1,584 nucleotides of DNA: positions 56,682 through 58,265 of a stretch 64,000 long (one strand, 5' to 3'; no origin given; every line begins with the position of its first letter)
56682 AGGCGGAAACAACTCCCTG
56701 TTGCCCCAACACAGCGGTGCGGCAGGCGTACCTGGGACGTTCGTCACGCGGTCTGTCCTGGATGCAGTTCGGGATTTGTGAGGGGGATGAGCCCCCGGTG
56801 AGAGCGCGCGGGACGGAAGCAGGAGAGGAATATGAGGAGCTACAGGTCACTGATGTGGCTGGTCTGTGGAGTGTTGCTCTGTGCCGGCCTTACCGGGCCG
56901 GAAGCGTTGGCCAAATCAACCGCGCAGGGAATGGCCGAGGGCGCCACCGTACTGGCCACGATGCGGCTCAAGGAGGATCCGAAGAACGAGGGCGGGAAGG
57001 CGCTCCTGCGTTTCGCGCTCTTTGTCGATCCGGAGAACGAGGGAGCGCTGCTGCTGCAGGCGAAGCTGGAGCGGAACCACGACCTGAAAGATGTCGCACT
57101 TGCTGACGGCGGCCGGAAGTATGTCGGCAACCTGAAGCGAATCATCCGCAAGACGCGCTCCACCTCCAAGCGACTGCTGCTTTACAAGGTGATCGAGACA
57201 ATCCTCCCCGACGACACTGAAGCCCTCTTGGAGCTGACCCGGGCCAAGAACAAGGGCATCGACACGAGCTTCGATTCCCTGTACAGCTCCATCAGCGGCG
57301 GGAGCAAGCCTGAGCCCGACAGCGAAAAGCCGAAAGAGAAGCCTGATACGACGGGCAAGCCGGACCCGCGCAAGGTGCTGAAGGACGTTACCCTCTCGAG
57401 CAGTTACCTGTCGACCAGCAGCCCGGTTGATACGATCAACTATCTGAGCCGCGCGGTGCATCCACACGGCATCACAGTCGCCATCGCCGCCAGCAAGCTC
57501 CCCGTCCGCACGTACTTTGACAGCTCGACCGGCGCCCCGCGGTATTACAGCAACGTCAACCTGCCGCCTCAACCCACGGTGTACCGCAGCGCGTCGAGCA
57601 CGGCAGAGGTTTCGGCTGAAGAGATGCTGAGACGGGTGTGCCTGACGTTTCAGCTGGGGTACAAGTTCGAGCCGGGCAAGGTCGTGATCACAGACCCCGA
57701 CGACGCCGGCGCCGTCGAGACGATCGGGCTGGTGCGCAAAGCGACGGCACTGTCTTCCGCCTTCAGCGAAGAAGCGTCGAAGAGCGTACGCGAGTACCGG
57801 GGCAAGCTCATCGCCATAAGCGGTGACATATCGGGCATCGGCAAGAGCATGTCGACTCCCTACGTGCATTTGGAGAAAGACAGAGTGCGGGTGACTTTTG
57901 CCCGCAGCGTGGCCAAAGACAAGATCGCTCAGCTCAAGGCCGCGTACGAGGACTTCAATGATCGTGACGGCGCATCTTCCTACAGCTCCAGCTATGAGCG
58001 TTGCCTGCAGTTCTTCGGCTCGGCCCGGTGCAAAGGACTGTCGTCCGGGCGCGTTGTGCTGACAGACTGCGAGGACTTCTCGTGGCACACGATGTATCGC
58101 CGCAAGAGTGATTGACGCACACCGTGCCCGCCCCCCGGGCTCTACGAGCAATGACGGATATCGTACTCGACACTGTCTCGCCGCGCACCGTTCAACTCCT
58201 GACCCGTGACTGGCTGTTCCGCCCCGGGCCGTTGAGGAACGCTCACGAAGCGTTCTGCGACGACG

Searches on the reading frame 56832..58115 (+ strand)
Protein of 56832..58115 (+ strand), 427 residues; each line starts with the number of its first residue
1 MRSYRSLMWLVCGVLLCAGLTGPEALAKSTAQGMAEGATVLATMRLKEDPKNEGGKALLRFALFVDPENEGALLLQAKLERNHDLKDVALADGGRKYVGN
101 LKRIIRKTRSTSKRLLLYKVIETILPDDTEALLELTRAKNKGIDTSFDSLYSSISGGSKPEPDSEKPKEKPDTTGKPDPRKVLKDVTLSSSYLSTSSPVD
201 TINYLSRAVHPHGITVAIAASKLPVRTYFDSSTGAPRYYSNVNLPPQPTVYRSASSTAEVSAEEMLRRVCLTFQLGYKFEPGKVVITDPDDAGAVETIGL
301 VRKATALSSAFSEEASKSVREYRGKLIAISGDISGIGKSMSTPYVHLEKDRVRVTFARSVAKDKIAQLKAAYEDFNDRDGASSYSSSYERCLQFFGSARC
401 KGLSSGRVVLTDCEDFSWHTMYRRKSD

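Call 52: search_protein_families(library=pfam, proteins=[window:56832-58115:+], max_evalue=0.0001)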
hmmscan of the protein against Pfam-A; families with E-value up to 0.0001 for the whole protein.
window:56832-58115:+ (427 aa): 1 family
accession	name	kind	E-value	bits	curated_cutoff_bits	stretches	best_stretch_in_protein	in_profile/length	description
PF12869.13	tRNA_anti-like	-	3.4e-05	23.9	23.5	1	301-352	47-103/146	tRNA_anti-like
